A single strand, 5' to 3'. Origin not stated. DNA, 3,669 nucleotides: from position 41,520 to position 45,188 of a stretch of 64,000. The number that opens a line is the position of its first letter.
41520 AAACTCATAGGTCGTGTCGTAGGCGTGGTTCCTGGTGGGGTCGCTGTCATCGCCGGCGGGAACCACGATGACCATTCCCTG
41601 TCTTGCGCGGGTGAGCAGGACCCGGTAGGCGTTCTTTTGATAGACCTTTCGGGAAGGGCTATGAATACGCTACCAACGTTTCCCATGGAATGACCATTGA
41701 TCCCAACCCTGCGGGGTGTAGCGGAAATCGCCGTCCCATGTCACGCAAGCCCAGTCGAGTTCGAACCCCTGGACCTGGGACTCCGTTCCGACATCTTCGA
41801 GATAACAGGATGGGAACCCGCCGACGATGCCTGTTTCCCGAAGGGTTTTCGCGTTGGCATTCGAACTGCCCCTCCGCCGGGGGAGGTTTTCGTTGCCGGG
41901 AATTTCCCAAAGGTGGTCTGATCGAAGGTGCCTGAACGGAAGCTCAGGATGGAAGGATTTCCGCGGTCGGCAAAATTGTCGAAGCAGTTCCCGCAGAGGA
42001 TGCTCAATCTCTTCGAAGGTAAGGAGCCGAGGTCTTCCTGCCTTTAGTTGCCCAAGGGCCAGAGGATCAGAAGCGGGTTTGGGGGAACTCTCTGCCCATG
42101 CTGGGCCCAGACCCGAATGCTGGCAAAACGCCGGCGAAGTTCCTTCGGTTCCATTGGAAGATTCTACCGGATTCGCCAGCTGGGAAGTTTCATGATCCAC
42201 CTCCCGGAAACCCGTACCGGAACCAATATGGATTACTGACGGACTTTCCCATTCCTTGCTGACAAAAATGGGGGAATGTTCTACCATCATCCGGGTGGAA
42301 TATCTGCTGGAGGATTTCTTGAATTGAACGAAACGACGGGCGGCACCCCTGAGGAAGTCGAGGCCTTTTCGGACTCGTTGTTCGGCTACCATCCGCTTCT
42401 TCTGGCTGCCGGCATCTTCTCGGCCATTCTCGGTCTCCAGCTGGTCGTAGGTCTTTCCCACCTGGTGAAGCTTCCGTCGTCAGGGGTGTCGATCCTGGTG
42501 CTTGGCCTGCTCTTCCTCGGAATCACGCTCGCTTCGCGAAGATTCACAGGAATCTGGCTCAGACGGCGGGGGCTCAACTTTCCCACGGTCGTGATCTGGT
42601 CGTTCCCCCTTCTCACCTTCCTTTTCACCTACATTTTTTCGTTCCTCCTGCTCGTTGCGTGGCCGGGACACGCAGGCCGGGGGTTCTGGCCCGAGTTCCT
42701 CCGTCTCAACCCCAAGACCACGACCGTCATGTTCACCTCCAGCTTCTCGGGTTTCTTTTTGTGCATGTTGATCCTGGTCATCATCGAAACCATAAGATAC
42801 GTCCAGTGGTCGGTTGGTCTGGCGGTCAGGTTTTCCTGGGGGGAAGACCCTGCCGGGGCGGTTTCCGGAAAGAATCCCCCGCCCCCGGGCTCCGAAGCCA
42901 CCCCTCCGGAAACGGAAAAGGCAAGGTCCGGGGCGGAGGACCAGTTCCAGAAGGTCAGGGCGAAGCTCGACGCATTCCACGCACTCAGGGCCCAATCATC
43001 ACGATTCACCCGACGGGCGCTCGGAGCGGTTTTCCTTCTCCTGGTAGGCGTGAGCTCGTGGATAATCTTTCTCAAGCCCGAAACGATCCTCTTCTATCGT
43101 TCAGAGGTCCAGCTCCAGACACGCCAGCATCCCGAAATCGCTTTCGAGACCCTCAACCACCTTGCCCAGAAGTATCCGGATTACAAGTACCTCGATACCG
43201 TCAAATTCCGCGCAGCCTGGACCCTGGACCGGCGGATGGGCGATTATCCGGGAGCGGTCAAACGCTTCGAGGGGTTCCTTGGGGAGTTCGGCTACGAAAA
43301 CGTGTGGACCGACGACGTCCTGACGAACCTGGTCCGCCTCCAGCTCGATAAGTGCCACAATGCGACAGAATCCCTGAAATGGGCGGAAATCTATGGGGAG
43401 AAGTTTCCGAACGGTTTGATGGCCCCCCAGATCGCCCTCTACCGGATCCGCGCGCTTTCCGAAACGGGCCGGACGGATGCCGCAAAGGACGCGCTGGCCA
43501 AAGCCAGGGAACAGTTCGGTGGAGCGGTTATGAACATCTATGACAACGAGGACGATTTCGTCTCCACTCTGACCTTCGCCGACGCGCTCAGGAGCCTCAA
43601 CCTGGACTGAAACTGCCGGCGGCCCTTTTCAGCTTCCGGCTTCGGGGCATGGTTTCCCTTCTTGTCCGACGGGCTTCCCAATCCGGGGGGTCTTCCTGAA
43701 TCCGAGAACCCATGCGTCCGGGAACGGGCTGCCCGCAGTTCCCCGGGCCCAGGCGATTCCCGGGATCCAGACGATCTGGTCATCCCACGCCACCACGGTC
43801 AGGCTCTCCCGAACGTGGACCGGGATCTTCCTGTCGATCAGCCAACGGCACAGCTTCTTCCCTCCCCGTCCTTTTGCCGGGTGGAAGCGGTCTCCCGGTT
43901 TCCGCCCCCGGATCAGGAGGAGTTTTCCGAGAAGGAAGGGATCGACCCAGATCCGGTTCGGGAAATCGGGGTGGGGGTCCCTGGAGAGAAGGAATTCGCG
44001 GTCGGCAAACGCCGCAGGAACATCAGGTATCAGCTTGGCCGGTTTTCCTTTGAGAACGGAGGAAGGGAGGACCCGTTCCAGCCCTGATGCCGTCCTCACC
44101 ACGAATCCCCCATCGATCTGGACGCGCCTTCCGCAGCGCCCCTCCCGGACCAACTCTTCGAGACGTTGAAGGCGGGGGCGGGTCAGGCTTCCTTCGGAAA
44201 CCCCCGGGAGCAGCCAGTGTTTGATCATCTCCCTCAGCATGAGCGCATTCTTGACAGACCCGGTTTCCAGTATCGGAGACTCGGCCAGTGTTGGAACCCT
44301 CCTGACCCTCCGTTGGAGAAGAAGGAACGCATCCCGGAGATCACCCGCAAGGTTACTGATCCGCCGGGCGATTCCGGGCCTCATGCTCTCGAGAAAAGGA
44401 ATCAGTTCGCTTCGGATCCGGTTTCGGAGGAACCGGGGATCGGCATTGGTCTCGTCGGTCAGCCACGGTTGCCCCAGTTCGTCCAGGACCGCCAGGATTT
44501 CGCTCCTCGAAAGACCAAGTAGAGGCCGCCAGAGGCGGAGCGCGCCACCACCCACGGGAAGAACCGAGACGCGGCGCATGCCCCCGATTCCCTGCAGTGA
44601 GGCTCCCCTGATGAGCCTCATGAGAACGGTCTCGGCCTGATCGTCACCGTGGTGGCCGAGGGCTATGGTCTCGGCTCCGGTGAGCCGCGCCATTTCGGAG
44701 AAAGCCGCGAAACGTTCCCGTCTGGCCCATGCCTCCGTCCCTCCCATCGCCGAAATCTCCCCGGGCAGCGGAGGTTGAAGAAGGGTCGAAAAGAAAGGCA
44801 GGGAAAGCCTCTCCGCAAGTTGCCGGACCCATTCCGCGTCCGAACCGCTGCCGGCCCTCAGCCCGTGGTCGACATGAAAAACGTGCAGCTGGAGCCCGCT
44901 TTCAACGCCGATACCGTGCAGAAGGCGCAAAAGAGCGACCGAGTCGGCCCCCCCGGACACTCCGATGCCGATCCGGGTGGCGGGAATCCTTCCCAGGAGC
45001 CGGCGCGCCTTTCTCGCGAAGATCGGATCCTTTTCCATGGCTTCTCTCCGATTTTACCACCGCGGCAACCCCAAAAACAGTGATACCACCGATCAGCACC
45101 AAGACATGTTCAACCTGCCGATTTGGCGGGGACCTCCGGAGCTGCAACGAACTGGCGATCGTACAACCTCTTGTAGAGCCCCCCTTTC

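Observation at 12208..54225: Three paralogous modules of a giant GspK/PilX-like protein plus two pseudopilins, with no pilus or T2SS machinery nearby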

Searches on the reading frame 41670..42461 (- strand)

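Call 18: search_protein_families(library=pfam, max_evalue=0.1, proteins=[window:41670-42461:-])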
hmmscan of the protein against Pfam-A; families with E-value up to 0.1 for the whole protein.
window:41670-42461:- (263 aa): 1 family
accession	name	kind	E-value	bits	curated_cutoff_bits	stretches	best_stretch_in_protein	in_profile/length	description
PF09848.15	SLFN-g3_helicase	-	3.9e-09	36.7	24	1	218-263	266-310/354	Schlafen group 3, DNA/RNA helicase domain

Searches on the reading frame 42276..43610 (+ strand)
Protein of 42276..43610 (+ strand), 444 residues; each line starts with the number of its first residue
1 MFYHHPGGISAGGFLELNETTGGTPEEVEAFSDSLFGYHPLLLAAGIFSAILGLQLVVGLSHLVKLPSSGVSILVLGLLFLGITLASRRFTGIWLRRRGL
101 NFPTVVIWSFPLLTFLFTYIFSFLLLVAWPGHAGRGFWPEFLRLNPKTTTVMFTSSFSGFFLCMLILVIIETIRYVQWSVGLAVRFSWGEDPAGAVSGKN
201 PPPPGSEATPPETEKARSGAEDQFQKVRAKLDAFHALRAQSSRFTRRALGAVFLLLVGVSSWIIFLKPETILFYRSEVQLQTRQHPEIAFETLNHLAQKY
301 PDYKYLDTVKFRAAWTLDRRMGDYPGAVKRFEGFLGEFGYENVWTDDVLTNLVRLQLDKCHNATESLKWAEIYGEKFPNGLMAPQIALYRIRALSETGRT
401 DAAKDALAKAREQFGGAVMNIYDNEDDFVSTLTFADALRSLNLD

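Call 9: search_protein_families(library=pfam, max_evalue=0.001, proteins=[window:42276-43610:+])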
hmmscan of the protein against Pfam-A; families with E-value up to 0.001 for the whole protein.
window:42276-43610:+ (444 aa): 2 families
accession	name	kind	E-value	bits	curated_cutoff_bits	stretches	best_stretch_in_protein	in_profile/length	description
PF13174.12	TPR_6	-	4.2e-05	24.4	26.3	0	392-414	8-30/33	Tetratricopeptide repeat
PF13428.12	TPR_14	-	0.00067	20.5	23.5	0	385-416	2-33/44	Tetratricopeptide repeat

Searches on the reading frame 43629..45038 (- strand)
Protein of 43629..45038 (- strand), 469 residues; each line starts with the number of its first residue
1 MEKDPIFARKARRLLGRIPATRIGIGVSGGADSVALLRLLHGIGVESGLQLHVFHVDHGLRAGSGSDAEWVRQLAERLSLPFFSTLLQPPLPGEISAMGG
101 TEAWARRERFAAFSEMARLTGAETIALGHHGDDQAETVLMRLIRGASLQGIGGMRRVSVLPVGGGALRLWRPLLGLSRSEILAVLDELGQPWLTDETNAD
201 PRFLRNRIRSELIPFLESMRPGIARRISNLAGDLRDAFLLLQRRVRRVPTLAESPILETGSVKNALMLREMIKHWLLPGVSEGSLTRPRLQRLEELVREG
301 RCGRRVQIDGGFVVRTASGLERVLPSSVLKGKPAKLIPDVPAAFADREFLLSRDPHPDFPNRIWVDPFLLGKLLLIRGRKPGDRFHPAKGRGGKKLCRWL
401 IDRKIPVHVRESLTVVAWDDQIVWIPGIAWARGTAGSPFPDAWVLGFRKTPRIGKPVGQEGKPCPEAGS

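Call 9: search_protein_families(library=pfam, max_evalue=0.001, proteins=[window:43629-45038:-])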
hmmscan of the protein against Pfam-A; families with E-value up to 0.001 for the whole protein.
window:43629-45038:- (469 aa): 2 families
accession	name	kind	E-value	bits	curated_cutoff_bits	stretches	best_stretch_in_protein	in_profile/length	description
PF01171.26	ATP_bind_3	-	2.1e-47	161.6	27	1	23-210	2-181/182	PP-loop family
PF11734.13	TilS_C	-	1.2e-13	50.6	22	1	376-437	3-64/74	TilS substrate C-terminal domain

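Call 23: find_related_loci(query=window:43629-45038:-, collection=genome_contigs, flank=2000)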
Query window:43629-45038:- (469 aa) in genome_contigs; peptide patterns used: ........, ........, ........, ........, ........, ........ (x = any residue, [..] = any of these).
600 stretches matched a pattern (row limit reached: there are more); 417 encode a relative of the query (tblastn E <= 1e-3); the best 80 are kept; 80 distinct loci.
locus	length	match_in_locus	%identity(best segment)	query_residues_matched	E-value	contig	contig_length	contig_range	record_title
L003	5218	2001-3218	31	22-448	4e-50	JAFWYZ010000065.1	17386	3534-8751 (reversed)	MAG: Clostridia bacterium isolate RGIG6199 Sheep_Rectum-2__c183873, whole genome shotgun sequence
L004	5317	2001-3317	31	7-427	5e-50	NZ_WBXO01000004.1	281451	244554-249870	Heliorestis acidaminivorans strain DSM 24790 NODE_4_length_281451_cov_23.9094, whole genome shotgun sequence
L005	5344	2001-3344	33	19-428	1e-48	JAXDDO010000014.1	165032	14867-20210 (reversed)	MAG: Anaerolineae bacterium isolate POMEDNA-B73 Raw2_k127_1171977, whole genome shotgun sequence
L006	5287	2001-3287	32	5-437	1e-46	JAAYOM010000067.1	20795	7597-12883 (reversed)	MAG: Bacillota bacterium isolate AS21ysBPME_46 79839_AS21, whole genome shotgun sequence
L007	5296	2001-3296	32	5-438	1e-46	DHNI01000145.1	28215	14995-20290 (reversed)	MAG TPA_asm: Firmicutes bacterium UBA5420 UBA5420_contig_22642, whole genome shotgun sequence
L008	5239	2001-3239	32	25-428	2e-45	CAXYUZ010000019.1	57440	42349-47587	MAG: uncultured Desulfuromonadaceae bacterium isolate ERR13598973_concoct_76 genome assembly, contig: ERZ24875783.54, wh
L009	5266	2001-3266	32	5-428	5e-45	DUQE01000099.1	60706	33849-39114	MAG TPA_asm: Bacillota bacterium isolate AS08sgBPME_382 189835_AS08, whole genome shotgun sequence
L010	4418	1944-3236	29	19-428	3e-44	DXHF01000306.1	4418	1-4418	MAG TPA_asm: Candidatus Paenibacillus intestinavium isolate CHK172-12487 CHK172__C188375_L4418_SAMEA104467486, whole gen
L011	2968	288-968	42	19-255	3e-44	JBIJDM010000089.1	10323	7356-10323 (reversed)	MAG: Phycisphaerae bacterium isolate ME2006-08-22D15_3300044611_group2_bin25 Rohwer_bin1625_scaffold_8279_c1, whole geno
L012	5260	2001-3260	30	22-427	4e-44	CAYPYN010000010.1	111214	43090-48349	MAG TPA_asm: uncultured Bacteroidota bacterium isolate binchicken_co130_117 genome assembly, contig: NODE_329_length_111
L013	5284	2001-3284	41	23-428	1e-43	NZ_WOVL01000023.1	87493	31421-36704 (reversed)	Paenibacillus sp. NEAU-GSW1 Scaffold23, whole genome shotgun sequence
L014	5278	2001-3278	31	19-433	7e-44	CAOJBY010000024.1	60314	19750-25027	MAG TPA_asm: uncultured Lachnoclostridium sp. isolate SRR19759413_bin.50_metawrap_v1.3_MAG genome assembly, contig: NODE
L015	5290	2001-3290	32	19-441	7e-44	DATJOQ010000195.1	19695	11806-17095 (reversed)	MAG TPA_asm: Candidatus Binataceae bacterium isolate SMAG_U14891 k141_809846, whole genome shotgun sequence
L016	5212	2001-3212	33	18-424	3e-43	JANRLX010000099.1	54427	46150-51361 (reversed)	MAG: Verrucomicrobiota bacterium isolate bins.169 k141_4924571, whole genome shotgun sequence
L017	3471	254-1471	31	22-428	4e-43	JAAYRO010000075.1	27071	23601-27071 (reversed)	MAG: Bacillota bacterium isolate AS23ysBPME_205 62039_AS23, whole genome shotgun sequence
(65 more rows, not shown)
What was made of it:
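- Tried and rejected: The best hits were 31-42% identical and spread across many phyla (call 23).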
